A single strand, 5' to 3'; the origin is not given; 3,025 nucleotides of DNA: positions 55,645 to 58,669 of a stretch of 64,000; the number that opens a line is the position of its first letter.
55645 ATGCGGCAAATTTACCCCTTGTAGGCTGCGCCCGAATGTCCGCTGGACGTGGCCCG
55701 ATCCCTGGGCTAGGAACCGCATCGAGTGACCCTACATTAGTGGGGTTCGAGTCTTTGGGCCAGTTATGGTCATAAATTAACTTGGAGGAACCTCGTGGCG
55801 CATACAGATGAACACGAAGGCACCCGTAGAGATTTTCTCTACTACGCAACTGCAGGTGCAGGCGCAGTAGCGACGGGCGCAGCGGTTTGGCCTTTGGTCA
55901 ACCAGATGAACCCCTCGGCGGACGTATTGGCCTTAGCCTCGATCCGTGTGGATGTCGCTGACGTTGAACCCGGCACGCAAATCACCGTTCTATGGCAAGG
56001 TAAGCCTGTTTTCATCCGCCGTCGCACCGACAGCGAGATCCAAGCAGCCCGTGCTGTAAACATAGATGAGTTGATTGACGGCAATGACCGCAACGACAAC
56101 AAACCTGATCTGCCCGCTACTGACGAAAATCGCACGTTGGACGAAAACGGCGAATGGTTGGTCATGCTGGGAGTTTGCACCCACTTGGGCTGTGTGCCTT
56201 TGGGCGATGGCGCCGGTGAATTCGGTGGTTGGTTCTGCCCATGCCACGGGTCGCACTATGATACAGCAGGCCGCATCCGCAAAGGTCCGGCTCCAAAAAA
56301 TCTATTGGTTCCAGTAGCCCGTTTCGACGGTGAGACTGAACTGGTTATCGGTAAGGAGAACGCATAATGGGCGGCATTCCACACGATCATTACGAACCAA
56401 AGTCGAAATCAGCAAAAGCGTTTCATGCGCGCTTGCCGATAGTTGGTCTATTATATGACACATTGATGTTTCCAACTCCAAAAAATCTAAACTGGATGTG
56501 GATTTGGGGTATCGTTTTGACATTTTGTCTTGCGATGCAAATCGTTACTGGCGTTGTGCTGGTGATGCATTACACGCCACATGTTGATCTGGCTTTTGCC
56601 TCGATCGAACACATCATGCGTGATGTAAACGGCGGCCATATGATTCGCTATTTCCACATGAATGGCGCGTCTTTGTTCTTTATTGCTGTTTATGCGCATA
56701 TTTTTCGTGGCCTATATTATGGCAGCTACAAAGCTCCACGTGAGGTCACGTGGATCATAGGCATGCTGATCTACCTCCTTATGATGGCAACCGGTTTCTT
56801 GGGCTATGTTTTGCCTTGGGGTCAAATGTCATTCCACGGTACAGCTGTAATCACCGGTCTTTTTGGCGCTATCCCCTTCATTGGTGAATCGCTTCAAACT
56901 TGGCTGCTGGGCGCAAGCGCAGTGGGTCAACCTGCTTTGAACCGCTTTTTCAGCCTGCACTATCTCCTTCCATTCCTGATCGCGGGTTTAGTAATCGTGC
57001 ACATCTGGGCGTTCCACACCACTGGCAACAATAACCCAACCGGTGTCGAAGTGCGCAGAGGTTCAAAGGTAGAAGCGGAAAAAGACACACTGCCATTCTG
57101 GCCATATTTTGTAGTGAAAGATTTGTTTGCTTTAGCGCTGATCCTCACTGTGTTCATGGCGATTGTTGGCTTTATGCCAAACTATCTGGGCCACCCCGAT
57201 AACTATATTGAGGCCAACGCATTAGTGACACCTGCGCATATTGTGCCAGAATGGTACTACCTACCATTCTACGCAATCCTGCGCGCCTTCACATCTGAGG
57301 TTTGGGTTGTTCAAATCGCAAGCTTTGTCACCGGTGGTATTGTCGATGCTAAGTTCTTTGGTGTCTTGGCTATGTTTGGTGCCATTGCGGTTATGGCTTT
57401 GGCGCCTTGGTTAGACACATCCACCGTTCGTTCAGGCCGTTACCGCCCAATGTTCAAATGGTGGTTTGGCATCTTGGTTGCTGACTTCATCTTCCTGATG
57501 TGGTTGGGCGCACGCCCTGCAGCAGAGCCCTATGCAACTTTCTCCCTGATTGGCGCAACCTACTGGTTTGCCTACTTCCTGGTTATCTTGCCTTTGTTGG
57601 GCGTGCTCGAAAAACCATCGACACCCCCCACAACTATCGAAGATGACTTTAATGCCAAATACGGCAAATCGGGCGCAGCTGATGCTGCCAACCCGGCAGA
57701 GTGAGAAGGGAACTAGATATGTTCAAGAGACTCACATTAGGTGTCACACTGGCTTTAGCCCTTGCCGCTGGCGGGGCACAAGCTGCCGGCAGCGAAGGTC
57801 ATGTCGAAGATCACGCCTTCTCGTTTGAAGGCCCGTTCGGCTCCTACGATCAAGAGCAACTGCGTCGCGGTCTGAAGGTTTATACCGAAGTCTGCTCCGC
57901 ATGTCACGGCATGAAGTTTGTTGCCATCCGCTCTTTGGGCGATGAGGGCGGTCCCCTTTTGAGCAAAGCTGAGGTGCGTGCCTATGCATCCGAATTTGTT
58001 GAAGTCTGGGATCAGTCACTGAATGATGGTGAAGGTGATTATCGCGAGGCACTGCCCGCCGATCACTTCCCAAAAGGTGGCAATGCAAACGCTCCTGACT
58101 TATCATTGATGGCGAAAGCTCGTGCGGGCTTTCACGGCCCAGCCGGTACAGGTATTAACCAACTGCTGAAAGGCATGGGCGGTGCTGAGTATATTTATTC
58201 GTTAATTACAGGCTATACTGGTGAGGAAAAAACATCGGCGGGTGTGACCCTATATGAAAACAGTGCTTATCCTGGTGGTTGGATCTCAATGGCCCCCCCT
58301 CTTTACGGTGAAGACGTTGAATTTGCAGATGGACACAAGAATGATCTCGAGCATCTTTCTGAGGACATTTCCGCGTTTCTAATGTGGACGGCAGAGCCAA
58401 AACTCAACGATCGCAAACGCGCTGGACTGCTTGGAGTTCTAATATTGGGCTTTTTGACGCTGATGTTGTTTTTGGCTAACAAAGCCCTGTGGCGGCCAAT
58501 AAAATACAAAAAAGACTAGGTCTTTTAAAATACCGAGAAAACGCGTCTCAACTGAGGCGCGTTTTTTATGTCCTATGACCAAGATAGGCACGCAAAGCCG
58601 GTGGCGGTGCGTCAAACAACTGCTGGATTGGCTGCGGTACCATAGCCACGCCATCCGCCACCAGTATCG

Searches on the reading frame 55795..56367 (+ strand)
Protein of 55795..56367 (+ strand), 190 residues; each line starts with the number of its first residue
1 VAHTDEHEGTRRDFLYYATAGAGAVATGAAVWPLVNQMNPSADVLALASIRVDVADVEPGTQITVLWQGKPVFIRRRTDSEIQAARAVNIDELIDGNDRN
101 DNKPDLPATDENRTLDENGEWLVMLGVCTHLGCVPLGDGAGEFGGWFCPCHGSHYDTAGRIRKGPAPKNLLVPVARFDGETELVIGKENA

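Call 25: search_protein_families(library=pfam, proteins=[window:55795-56367:+], max_evalue=0.00001)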
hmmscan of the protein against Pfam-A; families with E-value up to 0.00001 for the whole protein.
window:55795-56367:+ (190 aa): 2 families
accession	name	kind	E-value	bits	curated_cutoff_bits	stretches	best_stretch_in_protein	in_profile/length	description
PF10399.14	UCR_Fe-S_N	-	5.1e-23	80.6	24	1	1-41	1-41/41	Ubiquitinol-cytochrome C reductase Fe-S subunit TAT signal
PF00355.32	Rieske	-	9.2e-12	45.2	20.3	1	116-170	31-84/88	Rieske [2Fe-2S] domain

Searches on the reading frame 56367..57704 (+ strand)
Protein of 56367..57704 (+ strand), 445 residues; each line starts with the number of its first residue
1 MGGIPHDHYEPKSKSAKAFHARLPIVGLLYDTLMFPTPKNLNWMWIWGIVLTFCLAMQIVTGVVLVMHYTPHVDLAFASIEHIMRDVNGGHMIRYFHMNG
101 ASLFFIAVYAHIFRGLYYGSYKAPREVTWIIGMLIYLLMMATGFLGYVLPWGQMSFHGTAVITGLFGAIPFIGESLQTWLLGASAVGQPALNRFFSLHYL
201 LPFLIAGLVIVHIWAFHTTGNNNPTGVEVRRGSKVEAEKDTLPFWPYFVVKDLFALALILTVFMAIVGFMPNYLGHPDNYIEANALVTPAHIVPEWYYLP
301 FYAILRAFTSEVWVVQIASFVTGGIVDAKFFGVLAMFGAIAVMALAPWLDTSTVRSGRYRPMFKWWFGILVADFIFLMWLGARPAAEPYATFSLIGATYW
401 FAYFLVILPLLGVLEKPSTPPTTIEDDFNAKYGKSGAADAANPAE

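Call 25: search_protein_families(library=pfam, proteins=[window:56367-57704:+], max_evalue=0.00001)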
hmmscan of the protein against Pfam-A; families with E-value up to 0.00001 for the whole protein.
window:56367-57704:+ (445 aa): 3 families
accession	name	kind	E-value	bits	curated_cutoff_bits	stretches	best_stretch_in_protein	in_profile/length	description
PF00033.24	Cytochrome_B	-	3.1e-66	223.3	27.2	1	36-220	5-189/189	Cytochrome b/b6/petB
PF13631.11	Cytochrom_B_N_2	-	8.1e-45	153.2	27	1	103-277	2-169/169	Cytochrome b(N-terminal)/b6/petB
PF00032.22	Cytochrom_B_C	-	4.4e-35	120.4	20.7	1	282-401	1-102/102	Cytochrome b(C-terminal)/b6/petD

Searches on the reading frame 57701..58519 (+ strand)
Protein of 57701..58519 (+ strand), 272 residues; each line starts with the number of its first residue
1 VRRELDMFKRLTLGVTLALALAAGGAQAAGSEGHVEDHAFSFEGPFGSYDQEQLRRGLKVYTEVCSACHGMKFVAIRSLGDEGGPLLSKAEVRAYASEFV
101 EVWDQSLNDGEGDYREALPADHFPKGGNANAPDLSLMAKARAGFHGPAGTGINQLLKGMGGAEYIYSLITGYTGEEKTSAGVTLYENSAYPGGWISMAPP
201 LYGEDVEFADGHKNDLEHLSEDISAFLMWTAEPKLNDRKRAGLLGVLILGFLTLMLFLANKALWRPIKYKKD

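Call 25: search_protein_families(library=pfam, proteins=[window:57701-58519:+], max_evalue=0.00001)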
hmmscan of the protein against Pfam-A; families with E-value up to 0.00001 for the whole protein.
window:57701-58519:+ (272 aa): 1 family
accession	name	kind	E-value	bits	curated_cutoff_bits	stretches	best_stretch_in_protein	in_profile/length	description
PF02167.20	Cytochrom_C1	-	6.5e-67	225.8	22.8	1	40-266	1-218/219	Cytochrome C1 family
